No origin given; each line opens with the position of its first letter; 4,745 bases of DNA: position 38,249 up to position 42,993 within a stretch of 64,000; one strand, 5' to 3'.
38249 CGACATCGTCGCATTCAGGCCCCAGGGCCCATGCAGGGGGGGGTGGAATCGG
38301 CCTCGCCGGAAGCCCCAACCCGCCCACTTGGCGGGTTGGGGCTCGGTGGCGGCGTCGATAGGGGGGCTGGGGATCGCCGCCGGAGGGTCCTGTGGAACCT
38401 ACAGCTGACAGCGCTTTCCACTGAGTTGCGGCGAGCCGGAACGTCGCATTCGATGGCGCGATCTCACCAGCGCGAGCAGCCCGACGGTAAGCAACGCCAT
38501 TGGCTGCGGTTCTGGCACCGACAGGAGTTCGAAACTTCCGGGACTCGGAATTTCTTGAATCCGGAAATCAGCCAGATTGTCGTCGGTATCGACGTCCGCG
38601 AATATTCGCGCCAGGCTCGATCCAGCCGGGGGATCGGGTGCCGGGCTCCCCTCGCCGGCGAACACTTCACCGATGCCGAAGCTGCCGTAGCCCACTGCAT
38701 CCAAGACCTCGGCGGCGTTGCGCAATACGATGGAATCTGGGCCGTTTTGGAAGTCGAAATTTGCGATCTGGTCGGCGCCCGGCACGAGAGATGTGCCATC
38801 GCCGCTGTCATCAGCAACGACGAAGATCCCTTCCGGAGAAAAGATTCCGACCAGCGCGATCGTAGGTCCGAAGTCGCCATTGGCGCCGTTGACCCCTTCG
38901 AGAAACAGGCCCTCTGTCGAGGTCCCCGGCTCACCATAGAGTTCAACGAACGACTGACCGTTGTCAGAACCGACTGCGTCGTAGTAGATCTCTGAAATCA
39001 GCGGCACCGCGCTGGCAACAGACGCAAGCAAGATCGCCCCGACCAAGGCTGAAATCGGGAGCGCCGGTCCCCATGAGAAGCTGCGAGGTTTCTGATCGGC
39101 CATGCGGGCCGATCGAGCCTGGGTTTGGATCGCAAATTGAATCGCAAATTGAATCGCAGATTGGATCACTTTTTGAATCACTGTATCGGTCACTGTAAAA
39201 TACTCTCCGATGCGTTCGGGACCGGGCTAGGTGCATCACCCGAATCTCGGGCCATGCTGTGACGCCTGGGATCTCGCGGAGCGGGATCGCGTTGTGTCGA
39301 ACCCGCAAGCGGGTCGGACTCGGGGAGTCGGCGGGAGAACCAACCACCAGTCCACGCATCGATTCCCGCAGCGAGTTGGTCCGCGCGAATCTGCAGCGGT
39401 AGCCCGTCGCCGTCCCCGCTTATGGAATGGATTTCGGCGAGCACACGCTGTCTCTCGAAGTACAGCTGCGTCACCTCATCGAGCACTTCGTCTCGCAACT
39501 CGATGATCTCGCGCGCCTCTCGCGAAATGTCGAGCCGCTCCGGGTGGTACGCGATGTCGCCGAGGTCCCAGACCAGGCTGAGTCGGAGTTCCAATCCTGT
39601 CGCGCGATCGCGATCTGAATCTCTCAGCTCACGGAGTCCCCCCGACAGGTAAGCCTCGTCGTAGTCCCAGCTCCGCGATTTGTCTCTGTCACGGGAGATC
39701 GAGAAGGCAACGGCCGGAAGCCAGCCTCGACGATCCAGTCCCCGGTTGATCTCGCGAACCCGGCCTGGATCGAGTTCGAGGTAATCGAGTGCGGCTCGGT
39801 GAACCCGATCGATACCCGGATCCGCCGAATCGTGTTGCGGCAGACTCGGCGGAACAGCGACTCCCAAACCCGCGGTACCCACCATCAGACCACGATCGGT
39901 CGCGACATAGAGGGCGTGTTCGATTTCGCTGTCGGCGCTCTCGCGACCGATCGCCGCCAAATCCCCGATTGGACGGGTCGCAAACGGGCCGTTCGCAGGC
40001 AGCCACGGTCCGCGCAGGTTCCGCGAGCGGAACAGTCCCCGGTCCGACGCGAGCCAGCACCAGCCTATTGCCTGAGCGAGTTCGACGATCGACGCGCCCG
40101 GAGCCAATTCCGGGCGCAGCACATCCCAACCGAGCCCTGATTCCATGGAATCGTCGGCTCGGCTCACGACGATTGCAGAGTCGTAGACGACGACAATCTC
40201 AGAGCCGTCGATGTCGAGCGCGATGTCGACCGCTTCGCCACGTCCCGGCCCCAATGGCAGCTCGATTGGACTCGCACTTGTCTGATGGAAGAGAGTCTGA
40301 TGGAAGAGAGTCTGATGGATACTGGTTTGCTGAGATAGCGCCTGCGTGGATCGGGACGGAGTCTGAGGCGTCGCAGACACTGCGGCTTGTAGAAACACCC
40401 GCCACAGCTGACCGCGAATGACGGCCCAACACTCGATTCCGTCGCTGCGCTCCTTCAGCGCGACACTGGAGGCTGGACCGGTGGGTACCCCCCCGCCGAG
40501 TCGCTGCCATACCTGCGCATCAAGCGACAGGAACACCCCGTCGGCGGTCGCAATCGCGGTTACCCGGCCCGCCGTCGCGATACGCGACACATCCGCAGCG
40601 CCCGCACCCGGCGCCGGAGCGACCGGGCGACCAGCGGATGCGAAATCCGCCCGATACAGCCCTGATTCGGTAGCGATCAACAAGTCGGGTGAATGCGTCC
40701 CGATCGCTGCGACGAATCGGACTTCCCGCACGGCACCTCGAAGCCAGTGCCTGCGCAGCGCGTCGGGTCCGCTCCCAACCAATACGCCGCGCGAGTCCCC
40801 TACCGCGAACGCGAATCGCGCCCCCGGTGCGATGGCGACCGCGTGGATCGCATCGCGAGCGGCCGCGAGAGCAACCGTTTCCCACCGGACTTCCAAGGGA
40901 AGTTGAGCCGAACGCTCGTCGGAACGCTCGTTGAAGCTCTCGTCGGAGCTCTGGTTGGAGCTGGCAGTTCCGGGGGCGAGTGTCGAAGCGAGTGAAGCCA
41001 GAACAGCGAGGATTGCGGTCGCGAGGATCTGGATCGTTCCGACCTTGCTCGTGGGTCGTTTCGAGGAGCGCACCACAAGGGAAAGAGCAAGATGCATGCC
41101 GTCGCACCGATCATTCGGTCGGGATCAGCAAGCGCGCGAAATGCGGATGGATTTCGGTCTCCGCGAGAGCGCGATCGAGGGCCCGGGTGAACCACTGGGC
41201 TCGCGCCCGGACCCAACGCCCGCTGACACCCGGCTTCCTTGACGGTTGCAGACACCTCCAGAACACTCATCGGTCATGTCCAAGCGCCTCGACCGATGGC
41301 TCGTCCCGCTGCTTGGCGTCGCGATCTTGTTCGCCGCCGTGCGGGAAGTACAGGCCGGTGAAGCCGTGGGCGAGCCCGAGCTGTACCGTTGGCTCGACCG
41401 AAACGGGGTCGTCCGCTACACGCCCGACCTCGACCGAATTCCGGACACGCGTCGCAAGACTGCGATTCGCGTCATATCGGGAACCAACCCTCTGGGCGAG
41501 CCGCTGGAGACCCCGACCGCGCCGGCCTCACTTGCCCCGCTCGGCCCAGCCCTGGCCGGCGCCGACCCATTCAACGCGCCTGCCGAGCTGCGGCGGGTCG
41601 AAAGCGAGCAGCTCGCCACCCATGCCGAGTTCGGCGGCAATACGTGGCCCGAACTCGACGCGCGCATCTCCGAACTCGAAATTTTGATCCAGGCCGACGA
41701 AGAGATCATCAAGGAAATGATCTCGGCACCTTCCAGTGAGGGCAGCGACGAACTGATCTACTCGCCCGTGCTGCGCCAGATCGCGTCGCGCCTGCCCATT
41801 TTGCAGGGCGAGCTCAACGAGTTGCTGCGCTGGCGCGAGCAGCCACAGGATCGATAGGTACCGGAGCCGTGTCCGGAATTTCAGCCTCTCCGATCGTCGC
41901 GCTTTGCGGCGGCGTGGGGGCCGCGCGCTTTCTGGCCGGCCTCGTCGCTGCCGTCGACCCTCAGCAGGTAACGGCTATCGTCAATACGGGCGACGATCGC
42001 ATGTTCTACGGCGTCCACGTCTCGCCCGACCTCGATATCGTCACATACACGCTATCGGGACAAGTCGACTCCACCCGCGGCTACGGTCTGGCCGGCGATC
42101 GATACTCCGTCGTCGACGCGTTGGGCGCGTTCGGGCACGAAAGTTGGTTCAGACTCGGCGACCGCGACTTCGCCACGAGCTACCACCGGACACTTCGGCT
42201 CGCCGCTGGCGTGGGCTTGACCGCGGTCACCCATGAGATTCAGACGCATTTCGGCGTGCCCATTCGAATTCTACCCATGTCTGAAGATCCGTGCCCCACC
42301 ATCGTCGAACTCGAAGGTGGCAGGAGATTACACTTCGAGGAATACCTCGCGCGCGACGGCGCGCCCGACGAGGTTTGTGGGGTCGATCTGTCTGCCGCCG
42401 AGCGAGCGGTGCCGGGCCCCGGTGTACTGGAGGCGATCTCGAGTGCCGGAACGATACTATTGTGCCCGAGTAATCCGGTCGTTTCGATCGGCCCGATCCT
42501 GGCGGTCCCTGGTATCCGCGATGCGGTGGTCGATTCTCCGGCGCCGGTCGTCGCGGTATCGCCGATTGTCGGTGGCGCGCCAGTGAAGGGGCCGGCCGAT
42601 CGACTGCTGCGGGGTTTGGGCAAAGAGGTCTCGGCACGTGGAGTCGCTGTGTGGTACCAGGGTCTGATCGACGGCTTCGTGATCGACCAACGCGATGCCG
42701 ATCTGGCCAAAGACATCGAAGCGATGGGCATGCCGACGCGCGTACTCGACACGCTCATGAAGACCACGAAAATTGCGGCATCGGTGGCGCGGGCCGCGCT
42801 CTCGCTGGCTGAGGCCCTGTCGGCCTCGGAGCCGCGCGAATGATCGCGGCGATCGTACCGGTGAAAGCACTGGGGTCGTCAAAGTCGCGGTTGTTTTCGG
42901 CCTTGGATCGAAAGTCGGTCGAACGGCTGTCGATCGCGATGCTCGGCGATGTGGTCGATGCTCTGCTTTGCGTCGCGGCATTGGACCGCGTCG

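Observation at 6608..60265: Window-wide pattern: short tandem direct repeats (10-15 bp units) parked in 5' leaders and at gene starts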

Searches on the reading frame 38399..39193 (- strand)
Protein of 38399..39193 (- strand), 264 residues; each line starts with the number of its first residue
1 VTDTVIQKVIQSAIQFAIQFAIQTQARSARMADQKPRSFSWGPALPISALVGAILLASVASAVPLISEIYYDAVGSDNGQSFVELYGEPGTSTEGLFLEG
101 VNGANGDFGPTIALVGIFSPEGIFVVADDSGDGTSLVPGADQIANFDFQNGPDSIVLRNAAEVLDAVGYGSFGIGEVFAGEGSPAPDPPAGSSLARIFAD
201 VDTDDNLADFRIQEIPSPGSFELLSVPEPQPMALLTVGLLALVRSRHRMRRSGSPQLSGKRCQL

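Call 6: search_protein_families(library=pfam, proteins=[window:38399-39193:-], max_evalue=0.01)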
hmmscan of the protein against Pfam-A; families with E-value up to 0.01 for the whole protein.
window:38399-39193:- (264 aa): 2 families
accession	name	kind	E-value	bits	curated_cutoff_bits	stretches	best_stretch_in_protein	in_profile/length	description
PF00932.25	LTD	-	0.00056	20.7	34.3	1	65-170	9-108/109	Lamin Tail Domain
PF07589.16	PEP-CTERM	-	0.0044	17.5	20.7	1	225-246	1-23/24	PEP-CTERM motif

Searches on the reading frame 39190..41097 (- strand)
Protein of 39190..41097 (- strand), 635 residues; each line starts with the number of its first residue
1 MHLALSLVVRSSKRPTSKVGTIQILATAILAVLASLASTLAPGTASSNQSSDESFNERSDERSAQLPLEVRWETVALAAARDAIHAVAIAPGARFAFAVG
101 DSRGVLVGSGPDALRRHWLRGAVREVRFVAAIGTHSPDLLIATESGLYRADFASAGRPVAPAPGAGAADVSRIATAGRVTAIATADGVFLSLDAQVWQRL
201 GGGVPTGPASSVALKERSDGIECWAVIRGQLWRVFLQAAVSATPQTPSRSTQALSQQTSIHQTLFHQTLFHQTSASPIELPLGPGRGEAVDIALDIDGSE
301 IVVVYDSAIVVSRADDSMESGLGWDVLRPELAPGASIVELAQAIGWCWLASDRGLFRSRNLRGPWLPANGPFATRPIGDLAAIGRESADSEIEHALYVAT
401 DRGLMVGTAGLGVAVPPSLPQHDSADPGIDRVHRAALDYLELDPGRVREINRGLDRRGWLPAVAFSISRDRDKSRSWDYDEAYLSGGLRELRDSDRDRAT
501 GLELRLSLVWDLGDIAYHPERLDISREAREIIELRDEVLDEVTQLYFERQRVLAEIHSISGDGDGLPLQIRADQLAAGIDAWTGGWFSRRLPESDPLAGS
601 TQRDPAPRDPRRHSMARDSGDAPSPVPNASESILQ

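Call 6: search_protein_families(library=pfam, proteins=[window:39190-41097:-], max_evalue=0.01)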
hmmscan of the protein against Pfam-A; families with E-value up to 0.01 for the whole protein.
window:39190-41097:- (635 aa): 0 families

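Call 26: find_encoding_contigs(protein=window:39190-41097:-, flank=6000, max_places=10)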
Protein window:39190-41097:- (635 aa): no gene with exactly this product is on record in the collection.

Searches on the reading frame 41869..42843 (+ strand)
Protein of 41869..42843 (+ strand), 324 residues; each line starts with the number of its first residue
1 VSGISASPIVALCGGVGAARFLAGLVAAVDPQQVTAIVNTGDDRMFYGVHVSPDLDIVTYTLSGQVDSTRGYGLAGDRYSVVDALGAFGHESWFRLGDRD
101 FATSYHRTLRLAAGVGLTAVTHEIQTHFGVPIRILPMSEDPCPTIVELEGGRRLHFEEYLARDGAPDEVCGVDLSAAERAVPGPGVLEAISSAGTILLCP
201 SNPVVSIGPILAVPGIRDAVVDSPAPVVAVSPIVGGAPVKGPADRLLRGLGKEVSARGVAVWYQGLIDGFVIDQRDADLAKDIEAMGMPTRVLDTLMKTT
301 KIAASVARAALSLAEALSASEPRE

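Call 48: list_cluster_members(proteins=[window:41869-42843:+, window:41276-41857:+, window:38399-39103:-, window:38399-39193:-, window:54703-55242:+, window:53527-54246:+, window:55984-56871:-, window:42840-43481:+, window:43478-44236:+])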
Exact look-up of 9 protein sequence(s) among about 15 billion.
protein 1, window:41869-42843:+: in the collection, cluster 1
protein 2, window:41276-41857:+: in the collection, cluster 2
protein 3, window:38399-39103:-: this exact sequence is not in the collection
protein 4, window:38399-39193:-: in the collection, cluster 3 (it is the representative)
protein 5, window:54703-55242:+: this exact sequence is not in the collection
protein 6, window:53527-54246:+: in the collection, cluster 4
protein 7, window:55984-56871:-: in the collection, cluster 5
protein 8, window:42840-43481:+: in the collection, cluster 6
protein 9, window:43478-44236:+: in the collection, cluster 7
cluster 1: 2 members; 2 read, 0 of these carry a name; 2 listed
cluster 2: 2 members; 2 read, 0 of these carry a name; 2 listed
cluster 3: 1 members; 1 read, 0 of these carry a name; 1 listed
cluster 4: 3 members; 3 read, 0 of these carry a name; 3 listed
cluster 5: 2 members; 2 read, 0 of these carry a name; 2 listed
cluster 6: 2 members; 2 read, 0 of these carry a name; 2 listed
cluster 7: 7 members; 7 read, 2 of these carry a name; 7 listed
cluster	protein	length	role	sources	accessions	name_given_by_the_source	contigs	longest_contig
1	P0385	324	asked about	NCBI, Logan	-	-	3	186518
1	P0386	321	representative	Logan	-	-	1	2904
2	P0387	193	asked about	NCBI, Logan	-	-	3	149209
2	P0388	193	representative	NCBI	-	-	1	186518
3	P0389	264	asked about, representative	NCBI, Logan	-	-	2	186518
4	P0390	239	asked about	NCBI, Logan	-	-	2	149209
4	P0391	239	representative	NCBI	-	-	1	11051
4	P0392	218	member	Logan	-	-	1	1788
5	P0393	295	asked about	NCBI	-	-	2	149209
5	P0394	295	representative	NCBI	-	-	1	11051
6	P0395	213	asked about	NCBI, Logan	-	-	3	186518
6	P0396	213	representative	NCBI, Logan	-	-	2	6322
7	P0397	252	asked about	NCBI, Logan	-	-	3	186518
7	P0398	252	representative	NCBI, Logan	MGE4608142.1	MAG: coenzyme F420-0:L-glutamate ligase [Myxococcota bacterium]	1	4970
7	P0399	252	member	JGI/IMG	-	coenzyme F420-0:L-glutamate ligase/coenzyme F420-1:gamma-L-glutamate ligase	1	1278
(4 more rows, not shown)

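Call 49: find_encoding_contigs(protein=P0388, flank=10000, max_places=4)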
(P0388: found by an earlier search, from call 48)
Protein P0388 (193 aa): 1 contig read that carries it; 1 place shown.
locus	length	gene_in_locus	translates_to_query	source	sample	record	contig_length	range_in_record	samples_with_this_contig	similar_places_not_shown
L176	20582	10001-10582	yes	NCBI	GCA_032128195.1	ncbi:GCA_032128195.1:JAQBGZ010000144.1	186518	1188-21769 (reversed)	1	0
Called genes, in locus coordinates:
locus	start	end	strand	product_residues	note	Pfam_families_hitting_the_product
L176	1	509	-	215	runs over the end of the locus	PF02609:Exonuc_VII_S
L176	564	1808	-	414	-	PF13742:tRNA_anti_2, PF01336:tRNA_anti-codon, PF02601:Exonuc_VII_L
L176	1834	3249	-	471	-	PF22694:CtpB_N-like (weak), PF00595:PDZ (weak), PF17820:PDZ_6 (faint), PF03572:Peptidase_S41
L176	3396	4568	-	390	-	PF24568:CC_PcsB (faint), PF01551:Peptidase_M23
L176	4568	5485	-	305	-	PF18075:FtsX_ECD, PF02687:FtsX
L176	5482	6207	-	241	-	PF13191:AAA_16 (faint), PF00005:ABC_tran, PF13304:AAA_21 (faint)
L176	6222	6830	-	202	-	-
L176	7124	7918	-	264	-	-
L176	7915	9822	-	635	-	-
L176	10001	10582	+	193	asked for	-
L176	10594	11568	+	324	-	PF01933:CofD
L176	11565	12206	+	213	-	PF01983:CofC, PF12804:NTP_transf_3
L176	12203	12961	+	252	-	PF01996:F420_ligase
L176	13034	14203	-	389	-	PF08028:Acyl-CoA_dh_2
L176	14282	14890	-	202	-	PF03193:RsgA_GTPase (faint), PF00009:GTP_EFTU (faint), PF00350:Dynamin_N (faint), PF01926:MMR_HSR1, PF02421:FeoB_N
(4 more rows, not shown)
